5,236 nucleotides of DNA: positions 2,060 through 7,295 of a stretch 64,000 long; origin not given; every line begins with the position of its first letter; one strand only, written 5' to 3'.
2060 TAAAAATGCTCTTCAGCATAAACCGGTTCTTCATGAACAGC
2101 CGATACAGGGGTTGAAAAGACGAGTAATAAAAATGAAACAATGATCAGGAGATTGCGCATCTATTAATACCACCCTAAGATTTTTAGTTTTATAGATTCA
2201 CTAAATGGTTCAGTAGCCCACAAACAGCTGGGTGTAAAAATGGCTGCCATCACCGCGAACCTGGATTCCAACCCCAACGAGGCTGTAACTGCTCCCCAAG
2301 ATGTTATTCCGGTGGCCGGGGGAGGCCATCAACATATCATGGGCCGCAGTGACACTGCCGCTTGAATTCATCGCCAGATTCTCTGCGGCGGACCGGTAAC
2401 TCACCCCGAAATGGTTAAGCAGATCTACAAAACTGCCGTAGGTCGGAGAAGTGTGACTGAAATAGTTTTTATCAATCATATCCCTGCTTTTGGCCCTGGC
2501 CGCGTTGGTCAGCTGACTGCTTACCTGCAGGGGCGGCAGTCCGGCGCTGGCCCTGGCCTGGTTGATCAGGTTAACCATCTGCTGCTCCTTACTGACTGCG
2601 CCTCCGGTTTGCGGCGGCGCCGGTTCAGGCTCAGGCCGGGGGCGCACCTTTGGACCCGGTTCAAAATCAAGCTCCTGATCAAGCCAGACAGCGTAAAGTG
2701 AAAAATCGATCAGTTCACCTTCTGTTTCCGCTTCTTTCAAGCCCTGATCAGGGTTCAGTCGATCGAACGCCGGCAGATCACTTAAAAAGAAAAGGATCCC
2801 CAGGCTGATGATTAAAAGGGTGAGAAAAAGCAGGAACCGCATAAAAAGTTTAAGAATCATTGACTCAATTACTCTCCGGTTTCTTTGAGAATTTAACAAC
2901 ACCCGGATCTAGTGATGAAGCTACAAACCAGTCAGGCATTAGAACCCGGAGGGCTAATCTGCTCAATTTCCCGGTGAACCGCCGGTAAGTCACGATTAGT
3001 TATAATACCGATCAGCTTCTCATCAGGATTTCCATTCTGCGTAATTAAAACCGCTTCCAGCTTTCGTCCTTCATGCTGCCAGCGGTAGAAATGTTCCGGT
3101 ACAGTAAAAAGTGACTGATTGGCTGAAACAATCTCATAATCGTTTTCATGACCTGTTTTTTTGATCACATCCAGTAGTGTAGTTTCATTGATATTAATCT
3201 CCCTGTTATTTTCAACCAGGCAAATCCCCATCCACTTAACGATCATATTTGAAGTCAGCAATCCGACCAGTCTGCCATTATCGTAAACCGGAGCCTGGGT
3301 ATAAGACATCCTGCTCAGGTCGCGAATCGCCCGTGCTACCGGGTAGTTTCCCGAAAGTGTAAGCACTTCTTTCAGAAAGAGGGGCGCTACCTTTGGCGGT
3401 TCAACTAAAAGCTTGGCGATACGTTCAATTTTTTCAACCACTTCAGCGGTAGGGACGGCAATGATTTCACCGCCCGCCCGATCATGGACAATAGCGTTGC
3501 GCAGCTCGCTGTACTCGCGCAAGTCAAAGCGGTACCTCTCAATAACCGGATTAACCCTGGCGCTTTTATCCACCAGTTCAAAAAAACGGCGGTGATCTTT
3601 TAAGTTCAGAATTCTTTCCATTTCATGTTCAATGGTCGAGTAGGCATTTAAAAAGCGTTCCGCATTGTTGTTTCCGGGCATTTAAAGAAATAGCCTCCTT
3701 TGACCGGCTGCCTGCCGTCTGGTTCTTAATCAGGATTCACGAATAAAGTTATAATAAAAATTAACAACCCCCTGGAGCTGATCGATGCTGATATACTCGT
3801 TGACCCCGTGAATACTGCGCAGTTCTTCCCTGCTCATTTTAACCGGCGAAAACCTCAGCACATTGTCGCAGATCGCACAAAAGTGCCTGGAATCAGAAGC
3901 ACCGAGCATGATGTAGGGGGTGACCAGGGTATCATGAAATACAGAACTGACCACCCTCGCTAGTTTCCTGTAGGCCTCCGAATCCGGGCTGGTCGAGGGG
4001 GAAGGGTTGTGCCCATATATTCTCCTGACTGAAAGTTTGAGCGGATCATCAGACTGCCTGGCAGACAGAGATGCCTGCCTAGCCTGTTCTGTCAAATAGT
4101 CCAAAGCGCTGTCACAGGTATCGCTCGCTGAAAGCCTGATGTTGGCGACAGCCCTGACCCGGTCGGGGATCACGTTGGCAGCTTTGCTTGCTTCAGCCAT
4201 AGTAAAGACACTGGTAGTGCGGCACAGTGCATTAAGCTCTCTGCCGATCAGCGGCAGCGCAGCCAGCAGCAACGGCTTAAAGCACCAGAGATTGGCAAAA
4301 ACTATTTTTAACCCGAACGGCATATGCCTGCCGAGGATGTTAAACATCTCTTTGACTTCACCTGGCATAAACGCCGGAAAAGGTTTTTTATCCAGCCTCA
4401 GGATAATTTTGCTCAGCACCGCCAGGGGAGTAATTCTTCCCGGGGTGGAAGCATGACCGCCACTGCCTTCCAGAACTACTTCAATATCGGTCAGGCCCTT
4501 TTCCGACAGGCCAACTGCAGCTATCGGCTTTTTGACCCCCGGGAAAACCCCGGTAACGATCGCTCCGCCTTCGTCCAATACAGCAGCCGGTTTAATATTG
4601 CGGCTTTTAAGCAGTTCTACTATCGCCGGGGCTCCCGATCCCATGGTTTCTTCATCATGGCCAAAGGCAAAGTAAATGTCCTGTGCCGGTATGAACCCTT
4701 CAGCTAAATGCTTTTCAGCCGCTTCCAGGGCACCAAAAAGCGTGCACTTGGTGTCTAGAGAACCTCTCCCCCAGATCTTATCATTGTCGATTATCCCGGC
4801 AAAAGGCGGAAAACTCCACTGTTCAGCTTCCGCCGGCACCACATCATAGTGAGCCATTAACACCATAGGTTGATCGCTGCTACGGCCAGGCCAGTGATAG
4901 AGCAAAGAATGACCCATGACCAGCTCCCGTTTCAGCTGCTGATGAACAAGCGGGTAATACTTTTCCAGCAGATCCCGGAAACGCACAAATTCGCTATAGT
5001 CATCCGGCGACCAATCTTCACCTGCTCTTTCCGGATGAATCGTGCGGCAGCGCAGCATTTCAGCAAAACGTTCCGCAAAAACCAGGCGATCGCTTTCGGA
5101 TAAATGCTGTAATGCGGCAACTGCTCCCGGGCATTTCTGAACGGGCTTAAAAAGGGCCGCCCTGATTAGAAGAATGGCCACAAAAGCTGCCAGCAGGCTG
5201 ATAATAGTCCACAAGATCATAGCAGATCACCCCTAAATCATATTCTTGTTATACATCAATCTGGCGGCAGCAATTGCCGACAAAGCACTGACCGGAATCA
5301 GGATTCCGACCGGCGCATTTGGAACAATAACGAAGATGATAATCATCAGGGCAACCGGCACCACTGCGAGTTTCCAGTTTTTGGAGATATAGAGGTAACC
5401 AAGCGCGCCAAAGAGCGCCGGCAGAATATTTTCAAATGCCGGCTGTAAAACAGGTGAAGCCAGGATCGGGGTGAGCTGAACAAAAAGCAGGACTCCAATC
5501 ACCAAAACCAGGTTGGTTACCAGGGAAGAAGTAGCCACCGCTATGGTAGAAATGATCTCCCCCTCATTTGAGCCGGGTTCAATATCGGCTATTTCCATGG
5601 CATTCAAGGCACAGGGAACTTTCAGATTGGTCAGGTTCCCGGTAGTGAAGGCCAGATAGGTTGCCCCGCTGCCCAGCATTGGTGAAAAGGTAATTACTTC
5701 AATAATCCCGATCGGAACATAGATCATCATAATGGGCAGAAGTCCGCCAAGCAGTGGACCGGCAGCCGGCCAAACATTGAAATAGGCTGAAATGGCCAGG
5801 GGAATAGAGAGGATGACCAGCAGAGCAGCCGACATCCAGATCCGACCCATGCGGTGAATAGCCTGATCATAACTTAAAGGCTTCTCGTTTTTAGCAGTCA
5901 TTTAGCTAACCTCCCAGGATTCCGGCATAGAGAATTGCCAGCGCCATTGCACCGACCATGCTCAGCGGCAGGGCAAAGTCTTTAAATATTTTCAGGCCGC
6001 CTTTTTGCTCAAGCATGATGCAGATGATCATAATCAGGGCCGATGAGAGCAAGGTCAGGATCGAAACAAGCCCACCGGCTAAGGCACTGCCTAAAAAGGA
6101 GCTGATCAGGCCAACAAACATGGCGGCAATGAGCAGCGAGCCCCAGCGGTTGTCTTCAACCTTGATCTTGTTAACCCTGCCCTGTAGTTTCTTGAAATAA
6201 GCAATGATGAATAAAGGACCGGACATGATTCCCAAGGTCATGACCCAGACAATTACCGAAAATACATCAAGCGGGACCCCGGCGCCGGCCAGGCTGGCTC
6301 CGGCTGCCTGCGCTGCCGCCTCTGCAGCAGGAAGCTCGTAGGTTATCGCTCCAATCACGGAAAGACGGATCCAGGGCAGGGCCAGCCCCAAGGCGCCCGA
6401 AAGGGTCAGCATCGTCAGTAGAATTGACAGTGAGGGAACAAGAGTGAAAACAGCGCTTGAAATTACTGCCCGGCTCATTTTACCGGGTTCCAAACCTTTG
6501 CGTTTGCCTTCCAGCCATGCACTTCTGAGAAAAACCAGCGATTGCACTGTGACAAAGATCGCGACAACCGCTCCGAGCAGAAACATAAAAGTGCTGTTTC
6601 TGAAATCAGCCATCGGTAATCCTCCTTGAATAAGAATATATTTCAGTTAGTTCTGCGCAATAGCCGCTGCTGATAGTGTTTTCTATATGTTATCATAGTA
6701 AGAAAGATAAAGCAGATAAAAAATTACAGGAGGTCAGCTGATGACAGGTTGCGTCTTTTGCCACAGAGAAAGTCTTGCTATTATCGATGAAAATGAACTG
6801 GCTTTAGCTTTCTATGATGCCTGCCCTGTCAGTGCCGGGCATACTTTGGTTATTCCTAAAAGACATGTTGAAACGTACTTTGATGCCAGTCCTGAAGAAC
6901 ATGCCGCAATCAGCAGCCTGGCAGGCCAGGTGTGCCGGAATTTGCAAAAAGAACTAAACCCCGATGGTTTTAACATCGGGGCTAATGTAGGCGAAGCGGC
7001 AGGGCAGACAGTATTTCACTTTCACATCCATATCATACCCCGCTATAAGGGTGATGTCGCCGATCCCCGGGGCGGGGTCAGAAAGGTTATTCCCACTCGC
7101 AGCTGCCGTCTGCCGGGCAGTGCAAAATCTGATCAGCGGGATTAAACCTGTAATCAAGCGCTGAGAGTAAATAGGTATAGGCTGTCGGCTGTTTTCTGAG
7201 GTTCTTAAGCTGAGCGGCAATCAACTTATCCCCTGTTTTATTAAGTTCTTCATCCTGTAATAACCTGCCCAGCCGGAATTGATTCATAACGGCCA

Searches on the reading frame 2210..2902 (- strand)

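Call 24: search_protein_families(library=ncbifam, proteins=[window:2210-2902:-], max_evalue=1e-20)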
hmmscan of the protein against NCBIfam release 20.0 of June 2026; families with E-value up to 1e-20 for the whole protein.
window:2210-2902:- (230 aa): 1 family
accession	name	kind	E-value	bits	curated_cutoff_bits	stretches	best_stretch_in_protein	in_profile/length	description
TIGR02909.1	spore_YkwD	subfamily_domain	6.6e-45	152.1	171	1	104-228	3-126/127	uncharacterized protein, YkwD family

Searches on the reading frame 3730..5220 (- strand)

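Call 24: search_protein_families(library=ncbifam, proteins=[window:3730-5220:-], max_evalue=1e-20)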
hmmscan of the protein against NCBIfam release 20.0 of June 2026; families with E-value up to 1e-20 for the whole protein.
window:3730-5220:- (496 aa): 11 families
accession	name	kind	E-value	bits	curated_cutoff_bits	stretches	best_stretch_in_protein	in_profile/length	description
NF006113.0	PRK08262.1-4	equivalog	3.7e-100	336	503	1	5-495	22-504/510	M20 family peptidase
NF006111.0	PRK08262.1-1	equivalog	5.9e-99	332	825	1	33-494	39-489/493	M20 family peptidase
NF006112.0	PRK08262.1-3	equivalog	7.2e-87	292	510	1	4-493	9-486/492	M20 family peptidase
NF006596.0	PRK09133.1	subfamily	5.9e-44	150.4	349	1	104-495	90-469/474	hypothetical protein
NF005913.0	PRK07906.1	subfamily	1.3e-38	132.8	382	1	105-487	69-433/442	hypothetical protein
TIGR01880.1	Ac-peptdase-euk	subfamily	3.7e-27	95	338.6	1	49-258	13-208/401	N-acyl-aliphatic-L-amino acid amidohydrolase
NF009557.0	PRK13009.1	equivalog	1.3e-25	90.4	284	0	108-214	52-159/377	succinyl-diaminopimelate desuccinylase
NF006399.0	PRK08651.1-2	equivalog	5.8e-25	88.1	381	0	109-261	59-197/405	succinyl-diaminopimelate desuccinylase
TIGR01910.1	DapE-ArgE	subfamily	1.2e-24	87.3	217.6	0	109-262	57-197/373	ArgE/DapE family deacylase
NF006326.0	PRK08554.1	equivalog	8.4e-22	77.6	354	0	118-221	72-174/446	peptidase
NF005710.0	PRK07522.1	subfamily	1.6e-21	76.9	412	0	110-259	63-198/391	acetylornithine deacetylase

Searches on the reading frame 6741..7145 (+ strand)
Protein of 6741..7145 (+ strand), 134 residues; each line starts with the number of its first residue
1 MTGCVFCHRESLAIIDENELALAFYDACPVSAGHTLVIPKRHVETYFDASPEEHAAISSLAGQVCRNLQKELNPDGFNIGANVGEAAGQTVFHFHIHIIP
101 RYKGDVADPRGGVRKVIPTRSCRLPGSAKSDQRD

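Call 24: search_protein_families(library=ncbifam, proteins=[window:6741-7145:+], max_evalue=1e-20)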
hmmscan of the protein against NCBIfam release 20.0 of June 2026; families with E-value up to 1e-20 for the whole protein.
window:6741-7145:+ (134 aa): 1 family
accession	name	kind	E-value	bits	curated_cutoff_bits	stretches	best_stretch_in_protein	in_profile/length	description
NF045834.1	M_plasma_HinT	exception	8.8e-21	74.7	130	0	13-101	13-101/102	histidine triad protein HinT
